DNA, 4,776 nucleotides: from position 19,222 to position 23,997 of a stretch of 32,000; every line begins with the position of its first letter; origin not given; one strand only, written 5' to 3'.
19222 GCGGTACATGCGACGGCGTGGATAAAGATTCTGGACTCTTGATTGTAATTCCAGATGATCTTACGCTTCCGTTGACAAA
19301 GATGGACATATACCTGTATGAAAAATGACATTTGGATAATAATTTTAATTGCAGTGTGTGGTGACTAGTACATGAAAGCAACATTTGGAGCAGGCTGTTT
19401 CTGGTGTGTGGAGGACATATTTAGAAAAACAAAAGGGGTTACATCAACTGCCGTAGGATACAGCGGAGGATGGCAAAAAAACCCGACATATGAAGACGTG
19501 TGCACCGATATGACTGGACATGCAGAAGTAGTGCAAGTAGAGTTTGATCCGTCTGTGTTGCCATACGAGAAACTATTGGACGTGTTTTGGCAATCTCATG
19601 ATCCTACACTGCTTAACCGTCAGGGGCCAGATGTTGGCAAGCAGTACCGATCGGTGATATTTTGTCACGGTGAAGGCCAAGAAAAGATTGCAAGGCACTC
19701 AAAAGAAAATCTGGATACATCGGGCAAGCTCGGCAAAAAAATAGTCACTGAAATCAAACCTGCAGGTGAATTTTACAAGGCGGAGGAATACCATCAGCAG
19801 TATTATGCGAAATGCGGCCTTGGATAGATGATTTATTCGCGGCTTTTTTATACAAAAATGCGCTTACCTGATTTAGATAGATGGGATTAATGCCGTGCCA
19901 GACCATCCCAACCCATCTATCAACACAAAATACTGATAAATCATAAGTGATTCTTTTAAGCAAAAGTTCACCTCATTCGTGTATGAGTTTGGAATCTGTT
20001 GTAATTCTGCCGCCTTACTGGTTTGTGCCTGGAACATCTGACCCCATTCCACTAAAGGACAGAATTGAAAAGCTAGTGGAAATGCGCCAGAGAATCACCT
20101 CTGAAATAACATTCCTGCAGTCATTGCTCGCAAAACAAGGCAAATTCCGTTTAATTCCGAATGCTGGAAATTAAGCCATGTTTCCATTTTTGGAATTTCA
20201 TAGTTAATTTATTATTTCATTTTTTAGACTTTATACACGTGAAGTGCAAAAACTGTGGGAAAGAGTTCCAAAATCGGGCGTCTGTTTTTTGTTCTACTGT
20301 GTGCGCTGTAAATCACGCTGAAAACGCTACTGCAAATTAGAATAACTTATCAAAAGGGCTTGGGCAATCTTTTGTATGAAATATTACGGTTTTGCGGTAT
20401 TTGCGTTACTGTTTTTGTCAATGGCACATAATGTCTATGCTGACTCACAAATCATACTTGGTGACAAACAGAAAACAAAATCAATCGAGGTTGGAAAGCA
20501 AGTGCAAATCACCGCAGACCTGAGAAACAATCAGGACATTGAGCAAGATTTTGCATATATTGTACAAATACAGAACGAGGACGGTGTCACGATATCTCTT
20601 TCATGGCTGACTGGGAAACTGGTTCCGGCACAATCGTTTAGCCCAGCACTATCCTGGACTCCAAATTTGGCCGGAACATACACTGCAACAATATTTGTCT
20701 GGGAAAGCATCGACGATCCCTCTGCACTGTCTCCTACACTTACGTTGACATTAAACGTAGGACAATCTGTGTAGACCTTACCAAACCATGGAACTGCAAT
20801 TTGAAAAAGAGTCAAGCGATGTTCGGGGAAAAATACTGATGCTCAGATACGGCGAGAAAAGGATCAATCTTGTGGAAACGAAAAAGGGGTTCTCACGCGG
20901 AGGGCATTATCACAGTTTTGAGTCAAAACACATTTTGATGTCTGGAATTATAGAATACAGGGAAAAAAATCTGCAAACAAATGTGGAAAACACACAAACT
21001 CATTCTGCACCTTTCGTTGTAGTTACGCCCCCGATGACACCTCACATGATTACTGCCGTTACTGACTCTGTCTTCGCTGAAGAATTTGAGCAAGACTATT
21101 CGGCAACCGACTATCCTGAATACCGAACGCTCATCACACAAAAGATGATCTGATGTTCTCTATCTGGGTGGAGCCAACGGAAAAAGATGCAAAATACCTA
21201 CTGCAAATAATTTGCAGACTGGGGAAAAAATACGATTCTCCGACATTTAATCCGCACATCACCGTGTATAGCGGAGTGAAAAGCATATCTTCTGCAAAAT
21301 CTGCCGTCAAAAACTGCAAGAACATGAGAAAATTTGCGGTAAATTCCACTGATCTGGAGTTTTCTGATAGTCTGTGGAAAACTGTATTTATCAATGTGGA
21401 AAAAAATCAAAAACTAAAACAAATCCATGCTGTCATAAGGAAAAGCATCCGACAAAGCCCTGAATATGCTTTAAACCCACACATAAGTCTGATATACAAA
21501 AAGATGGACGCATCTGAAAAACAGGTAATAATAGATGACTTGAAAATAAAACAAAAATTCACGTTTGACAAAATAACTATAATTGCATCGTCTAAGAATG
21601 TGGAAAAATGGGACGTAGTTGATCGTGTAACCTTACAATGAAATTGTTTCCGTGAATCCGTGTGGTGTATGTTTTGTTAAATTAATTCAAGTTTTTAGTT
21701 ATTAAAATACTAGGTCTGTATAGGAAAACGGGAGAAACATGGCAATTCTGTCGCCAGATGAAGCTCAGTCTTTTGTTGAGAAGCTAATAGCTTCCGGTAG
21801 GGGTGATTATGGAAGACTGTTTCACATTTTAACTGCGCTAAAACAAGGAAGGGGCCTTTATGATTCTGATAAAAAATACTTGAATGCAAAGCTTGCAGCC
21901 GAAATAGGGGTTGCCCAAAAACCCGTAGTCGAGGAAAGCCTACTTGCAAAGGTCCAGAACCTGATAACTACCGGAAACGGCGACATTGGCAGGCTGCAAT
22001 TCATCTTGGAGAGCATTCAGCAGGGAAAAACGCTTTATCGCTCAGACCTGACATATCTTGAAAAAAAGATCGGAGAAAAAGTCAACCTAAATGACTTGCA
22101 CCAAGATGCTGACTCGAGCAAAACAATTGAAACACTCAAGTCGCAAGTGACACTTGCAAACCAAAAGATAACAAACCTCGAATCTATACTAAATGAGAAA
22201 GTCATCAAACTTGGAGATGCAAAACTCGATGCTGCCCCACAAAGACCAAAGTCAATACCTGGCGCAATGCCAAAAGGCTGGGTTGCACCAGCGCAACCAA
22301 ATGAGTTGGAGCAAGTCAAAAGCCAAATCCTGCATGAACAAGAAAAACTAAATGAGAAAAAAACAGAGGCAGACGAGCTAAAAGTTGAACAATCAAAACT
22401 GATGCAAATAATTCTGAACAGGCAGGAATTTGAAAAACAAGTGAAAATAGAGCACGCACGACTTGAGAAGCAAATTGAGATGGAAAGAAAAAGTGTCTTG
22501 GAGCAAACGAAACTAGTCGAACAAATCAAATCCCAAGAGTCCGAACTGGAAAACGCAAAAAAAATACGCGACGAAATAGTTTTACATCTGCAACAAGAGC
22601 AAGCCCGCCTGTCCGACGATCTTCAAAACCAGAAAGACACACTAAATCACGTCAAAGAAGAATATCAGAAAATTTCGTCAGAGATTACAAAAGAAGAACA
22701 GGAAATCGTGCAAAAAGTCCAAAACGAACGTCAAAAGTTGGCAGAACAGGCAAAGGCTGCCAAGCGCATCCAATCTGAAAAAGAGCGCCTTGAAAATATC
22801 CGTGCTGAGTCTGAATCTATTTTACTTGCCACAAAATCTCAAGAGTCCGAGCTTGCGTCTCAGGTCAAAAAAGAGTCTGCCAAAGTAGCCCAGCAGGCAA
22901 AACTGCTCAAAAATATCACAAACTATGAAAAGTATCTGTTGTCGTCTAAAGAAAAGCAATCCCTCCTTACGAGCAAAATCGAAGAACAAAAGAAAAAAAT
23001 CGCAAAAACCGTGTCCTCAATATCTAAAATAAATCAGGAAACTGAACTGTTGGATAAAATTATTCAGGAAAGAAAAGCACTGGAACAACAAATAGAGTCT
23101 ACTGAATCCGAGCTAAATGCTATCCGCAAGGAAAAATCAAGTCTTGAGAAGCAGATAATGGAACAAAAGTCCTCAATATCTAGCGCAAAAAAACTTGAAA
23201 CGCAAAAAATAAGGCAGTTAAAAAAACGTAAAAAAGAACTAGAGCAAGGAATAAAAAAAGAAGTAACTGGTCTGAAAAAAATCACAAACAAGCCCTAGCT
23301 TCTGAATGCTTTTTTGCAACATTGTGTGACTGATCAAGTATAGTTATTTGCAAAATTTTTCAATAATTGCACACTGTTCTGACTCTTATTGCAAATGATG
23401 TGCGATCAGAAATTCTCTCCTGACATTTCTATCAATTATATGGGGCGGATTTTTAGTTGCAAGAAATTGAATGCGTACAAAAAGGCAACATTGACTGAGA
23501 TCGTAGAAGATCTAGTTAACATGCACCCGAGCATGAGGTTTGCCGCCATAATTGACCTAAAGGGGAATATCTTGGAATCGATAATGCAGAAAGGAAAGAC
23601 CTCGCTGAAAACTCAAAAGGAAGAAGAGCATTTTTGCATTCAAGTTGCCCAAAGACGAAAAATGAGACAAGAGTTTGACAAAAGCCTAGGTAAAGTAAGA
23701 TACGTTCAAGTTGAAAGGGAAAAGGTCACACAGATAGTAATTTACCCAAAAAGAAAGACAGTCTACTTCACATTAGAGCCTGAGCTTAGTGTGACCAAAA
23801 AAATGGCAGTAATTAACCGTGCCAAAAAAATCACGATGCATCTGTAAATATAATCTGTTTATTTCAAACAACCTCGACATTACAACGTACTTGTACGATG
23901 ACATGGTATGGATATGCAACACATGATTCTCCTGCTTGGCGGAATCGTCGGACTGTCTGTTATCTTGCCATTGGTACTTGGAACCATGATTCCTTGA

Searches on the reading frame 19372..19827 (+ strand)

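Call 30: search_protein_families(library=pfam, proteins=[window:19372-19827:+], max_evalue=0.001)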
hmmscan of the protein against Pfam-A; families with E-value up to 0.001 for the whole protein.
window:19372-19827:+ (151 aa): 2 families
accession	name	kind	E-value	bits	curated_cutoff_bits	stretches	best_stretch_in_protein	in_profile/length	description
PF01625.27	PMSR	-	2e-65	220.2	23.7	1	2-147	1-146/153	Peptide methionine sulfoxide reductase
PF22214.1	Mec-4_10_cyt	-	0.00045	20.8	27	0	45-69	31-55/61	Mechanosensory ion channel subunit mec-4/10 cytosolic domain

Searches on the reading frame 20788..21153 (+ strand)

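Call 30: search_protein_families(library=pfam, proteins=[window:20788-21153:+], max_evalue=0.001)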
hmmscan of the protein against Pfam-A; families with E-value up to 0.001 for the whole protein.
window:20788-21153:+ (121 aa): 1 family
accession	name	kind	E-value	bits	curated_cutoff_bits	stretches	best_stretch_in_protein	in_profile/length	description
PF14667.12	Polysacc_synt_C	-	1.9e-05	25.2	28.7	1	11-94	3-91/111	Polysaccharide biosynthesis C-terminal domain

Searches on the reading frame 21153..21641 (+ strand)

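Call 30: search_protein_families(library=pfam, proteins=[window:21153-21641:+], max_evalue=0.001)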
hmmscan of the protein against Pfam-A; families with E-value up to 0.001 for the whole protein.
window:21153-21641:+ (162 aa): 2 families
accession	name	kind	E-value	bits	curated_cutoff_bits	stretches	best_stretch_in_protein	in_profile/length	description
PF07823.17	CPDase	-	1.3e-11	45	21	1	2-160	3-198/199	Cyclic phosphodiesterase-like protein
PF13563.12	2_5_RNA_ligase2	-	1.8e-07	31.8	27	1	34-146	26-148/152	2'-5' RNA ligase superfamily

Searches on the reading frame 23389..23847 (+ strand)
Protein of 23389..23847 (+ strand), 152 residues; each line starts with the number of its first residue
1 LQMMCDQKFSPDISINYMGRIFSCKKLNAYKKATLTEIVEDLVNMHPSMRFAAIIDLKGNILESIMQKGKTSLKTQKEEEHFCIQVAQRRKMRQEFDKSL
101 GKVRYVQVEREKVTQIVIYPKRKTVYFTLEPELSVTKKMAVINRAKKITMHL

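Call 31: search_protein_families(library=pfam, proteins=[window:23389-23847:+], max_evalue=0.001)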
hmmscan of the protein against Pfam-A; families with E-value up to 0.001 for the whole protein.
window:23389-23847:+ (152 aa): 1 family
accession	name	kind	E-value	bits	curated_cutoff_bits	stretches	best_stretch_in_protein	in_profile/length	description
PF20364.3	DUF6659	-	1.4e-07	32.2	27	1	45-137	18-110/131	Family of unknown function (DUF6659)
